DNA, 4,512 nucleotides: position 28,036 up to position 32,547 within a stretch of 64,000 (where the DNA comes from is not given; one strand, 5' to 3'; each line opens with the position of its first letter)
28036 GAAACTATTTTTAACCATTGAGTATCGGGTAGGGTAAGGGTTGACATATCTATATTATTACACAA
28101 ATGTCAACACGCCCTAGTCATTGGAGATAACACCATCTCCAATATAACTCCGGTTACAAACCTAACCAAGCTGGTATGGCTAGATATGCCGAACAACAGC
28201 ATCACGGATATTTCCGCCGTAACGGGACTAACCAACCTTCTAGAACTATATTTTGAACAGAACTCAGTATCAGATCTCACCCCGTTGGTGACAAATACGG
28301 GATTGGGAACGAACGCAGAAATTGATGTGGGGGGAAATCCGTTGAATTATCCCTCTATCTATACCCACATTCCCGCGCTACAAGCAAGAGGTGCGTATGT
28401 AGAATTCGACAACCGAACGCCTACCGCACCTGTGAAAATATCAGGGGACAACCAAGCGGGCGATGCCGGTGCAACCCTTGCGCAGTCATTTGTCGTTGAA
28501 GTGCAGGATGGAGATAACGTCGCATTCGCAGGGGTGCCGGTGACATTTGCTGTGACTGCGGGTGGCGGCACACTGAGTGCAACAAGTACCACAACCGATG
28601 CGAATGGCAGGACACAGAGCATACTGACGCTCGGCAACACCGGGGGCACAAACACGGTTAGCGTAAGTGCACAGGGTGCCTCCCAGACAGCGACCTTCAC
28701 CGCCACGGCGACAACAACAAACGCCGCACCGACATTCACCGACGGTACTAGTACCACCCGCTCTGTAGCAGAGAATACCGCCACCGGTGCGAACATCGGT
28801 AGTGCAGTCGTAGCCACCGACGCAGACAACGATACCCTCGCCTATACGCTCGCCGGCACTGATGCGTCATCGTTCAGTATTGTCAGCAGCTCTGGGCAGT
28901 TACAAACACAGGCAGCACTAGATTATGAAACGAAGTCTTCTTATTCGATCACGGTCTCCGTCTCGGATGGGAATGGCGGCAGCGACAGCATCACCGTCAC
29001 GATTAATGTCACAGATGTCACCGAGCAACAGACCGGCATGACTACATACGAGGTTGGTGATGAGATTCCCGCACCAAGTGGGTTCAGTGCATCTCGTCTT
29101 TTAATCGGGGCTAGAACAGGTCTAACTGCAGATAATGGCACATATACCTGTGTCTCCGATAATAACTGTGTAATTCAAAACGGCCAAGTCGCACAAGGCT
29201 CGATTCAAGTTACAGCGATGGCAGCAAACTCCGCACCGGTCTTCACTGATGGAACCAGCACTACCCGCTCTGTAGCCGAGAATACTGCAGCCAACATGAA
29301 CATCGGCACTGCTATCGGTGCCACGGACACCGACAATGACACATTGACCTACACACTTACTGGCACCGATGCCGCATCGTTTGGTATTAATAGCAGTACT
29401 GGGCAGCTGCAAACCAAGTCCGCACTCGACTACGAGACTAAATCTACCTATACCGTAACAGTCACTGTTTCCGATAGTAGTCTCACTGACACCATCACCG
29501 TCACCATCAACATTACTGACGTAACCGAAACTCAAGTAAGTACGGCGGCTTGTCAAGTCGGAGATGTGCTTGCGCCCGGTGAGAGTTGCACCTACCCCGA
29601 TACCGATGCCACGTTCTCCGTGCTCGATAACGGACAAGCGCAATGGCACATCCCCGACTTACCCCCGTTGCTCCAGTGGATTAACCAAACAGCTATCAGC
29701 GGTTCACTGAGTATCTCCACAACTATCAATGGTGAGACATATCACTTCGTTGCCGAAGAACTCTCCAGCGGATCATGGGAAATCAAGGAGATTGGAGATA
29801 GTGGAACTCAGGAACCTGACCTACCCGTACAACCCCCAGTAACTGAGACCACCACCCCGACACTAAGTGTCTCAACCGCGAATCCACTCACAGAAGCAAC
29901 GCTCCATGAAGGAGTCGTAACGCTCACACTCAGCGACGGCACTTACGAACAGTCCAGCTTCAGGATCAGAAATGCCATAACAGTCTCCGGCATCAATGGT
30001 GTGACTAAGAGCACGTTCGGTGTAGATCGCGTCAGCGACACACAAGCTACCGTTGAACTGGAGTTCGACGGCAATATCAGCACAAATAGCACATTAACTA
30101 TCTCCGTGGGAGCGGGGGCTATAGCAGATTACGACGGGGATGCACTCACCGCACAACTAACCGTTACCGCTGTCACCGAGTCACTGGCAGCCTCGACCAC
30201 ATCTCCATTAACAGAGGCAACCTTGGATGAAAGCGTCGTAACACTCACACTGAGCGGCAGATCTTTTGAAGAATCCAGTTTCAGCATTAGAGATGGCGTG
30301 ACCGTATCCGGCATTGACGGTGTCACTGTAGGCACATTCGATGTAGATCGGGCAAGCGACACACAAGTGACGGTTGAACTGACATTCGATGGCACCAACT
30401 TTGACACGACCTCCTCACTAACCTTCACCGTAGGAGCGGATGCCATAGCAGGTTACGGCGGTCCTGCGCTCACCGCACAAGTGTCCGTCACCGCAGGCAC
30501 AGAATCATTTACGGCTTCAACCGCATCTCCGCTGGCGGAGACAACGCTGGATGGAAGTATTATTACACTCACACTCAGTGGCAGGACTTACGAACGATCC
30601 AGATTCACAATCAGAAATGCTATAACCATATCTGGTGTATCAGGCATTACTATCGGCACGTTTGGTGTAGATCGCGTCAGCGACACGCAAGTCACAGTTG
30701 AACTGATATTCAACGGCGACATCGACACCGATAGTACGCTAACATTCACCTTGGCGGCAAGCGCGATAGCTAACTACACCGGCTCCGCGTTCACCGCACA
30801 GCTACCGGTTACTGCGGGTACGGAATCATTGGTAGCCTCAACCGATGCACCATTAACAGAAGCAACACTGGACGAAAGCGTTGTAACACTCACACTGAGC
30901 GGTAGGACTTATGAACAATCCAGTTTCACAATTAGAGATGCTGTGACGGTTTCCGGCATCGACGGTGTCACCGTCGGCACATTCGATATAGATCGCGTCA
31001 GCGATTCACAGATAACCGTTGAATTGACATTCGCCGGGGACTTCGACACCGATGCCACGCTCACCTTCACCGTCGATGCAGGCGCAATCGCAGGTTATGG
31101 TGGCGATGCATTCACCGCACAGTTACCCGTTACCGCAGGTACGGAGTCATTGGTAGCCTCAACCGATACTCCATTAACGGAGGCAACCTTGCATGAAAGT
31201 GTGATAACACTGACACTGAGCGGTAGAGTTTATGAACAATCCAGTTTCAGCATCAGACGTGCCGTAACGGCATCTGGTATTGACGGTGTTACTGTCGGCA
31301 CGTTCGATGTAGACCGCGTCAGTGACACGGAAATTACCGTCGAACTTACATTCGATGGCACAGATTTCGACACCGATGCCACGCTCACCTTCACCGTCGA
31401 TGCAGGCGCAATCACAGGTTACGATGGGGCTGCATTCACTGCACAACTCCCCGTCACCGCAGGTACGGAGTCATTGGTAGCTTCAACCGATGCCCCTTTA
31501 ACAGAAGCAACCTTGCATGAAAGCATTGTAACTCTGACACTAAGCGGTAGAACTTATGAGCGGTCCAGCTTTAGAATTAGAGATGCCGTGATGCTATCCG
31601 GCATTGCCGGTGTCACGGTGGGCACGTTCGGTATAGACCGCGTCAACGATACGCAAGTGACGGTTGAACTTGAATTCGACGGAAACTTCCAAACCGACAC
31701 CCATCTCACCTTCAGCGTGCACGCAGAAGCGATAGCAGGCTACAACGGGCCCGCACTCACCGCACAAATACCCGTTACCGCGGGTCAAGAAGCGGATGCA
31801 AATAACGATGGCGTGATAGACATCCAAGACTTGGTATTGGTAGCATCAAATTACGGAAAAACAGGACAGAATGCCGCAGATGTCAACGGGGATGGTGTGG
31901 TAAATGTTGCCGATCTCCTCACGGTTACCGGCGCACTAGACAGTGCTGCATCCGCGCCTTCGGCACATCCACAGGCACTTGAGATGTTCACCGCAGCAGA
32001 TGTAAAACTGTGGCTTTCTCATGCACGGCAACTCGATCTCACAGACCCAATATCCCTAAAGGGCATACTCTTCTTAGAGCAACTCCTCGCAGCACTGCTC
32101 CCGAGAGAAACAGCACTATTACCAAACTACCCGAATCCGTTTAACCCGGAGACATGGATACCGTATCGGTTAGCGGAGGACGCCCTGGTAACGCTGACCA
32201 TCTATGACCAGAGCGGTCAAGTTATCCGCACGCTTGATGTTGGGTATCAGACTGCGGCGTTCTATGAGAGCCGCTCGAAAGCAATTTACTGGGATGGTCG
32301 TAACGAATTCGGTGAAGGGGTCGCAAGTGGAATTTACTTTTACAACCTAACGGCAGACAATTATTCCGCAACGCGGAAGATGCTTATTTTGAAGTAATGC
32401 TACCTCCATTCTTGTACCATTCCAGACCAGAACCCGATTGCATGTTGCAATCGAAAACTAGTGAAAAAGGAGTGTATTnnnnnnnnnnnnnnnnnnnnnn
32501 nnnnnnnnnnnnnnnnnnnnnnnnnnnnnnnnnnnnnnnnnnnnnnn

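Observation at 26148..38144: Cohesin-dockerin modules on T9SS-secreted giant repeat proteins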

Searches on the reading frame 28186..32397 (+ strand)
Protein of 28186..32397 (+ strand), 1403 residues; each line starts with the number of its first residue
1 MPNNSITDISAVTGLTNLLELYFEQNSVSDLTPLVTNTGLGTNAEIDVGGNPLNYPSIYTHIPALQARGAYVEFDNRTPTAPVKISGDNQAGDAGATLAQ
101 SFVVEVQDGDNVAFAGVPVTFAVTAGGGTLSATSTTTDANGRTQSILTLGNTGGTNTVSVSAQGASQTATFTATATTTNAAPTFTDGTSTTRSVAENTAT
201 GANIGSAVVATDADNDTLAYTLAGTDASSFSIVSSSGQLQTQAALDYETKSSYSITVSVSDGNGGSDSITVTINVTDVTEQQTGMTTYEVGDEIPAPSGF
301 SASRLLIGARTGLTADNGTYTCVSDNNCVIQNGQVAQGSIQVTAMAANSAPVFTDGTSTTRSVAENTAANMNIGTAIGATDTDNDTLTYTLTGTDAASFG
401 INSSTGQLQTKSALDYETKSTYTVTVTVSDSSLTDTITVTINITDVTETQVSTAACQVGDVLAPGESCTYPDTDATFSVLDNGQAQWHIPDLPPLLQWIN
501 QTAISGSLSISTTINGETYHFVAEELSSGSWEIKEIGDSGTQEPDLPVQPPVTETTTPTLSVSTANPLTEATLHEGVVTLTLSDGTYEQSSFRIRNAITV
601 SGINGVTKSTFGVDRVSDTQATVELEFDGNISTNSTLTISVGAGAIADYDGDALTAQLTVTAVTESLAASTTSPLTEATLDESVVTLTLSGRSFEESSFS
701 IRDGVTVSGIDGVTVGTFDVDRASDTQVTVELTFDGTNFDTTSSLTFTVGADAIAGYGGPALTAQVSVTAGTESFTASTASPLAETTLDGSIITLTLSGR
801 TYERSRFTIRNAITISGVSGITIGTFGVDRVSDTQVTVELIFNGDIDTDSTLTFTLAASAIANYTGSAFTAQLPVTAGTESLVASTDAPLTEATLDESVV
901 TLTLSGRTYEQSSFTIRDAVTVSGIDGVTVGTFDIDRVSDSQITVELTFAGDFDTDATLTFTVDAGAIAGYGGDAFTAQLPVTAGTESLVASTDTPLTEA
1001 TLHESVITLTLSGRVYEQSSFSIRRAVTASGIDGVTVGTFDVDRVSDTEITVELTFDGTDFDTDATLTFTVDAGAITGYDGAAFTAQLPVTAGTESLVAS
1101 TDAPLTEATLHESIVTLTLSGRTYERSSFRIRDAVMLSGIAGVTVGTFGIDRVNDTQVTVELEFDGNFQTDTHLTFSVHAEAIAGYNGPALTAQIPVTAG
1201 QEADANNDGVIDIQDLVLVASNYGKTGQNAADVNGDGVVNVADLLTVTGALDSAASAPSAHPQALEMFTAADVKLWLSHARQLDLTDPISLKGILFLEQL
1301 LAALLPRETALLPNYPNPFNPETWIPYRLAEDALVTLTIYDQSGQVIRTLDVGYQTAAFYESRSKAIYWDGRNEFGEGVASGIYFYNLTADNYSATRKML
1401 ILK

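Call 3: search_protein_families(library=pfam, proteins=[window:28186-32397:+], max_evalue=0.01)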
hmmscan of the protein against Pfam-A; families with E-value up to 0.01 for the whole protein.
window:28186-32397:+ (1403 aa): 14 families
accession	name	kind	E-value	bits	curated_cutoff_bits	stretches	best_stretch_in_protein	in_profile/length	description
PF00028.23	Cadherin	-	1.6e-26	93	28.8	2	362-444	4-93/93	Cadherin domain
PF23592.1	Cadherin_CELSR2_9th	-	3e-08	34.1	36.8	1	366-439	22-96/100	CELSR2-like, ninth cadherin domain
PF25374.1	Cadherin_FAT4_N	-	4.4e-08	33.8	35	1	369-445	11-85/85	FAT4-like, N-terminal cadherin-like domain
PF13860.13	FlgD_ig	-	1.8e-07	31.5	27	1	1329-1392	18-77/79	FlgD Ig-like domain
PF17963.7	Big_9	-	2.2e-07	32.1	23.6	2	179-274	1-89/89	Bacterial Ig domain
PF00404.24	Dockerin_1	-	5.8e-06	26.8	22.9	1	1204-1251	3-56/57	Dockerin type I domain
PF02369.22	Big_1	-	8.4e-06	26.3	34.9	1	99-172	18-91/93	Bacterial Ig-like domain (group 1)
PF13202.12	EF-hand_5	-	8e-05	22.4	25.9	0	1201-1216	6-21/25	EF hand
PF00036.39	EF-hand_1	-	8e-05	22.4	25.4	0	1201-1218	7-24/29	EF hand domain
PF02639.20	DUF188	-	0.00022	21.3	24.3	0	984-1020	49-85/130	Uncharacterized BCR, YaiI/YqxD family COG1671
PF18962.6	Por_Secre_tail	-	0.00031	21.4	27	1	1315-1401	2-75/75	Secretion system C-terminal sorting domain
PF12799.13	LRR_4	-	0.0016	19.1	27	1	3-34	10-42/44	Leucine Rich repeats (2 copies)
PF17803.7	Cadherin_4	-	0.0067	17.4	25.1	1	340-403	3-65/71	Bacterial cadherin-like domain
PF13585.12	CHU_C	-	0.0087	16.6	27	0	1336-1392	30-74/86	CHU_C Type IX secretion signal domain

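Call 4: search_protein_families(library=ncbifam, proteins=[window:28186-32397:+], max_evalue=0.01)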
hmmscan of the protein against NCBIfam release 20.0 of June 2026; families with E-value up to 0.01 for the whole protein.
window:28186-32397:+ (1403 aa): 4 families
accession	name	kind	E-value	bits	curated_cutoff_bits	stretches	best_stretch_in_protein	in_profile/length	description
NF038112.1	myxo_dep_M36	subfamily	4.1e-09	34.1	1500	2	333-781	1269-1536/1604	myxosortase-dependent M36 family metallopeptidase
TIGR04183.1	Por_Secre_tail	domain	2.3e-07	30.7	23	1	1315-1401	2-71/72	T9SS type A sorting domain-containing protein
NF052323.1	T9SSA_dep_M6i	equivalog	2.4e-06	25.8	600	1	1314-1400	960-1036/1043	T9SS-dependent M6-like inactivated metalloprotease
NF001095.0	PRK00124.1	equivalog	0.00086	19.1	139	0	979-1021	58-100/150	YaiI/YqxD family protein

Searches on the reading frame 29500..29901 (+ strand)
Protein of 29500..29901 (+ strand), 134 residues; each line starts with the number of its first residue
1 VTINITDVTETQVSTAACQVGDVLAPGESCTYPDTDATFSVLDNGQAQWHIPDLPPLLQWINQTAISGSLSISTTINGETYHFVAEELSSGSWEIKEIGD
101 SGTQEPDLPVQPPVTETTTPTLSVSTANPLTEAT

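Call 7: search_protein_families(library=pfam, proteins=[window:29500-29901:+], max_evalue=10)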
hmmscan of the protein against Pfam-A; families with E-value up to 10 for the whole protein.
window:29500-29901:+ (134 aa): 0 families

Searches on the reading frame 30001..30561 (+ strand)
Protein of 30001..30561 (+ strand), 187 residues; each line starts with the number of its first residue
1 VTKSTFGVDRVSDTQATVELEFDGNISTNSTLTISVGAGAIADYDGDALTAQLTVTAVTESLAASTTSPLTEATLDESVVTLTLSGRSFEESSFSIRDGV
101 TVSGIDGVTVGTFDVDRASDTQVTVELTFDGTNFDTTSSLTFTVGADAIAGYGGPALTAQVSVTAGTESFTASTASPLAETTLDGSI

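Call 7: search_protein_families(library=pfam, proteins=[window:30001-30561:+], max_evalue=10)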
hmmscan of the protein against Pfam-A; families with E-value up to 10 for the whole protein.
window:30001-30561:+ (187 aa): 2 families
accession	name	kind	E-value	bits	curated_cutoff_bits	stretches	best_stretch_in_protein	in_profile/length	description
PF04234.18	CopC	-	0.032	15.7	23.3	1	11-57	15-62/92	CopC domain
PF01833.30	TIG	-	5.9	7.4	20.9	1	125-148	17-41/84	IPT/TIG domain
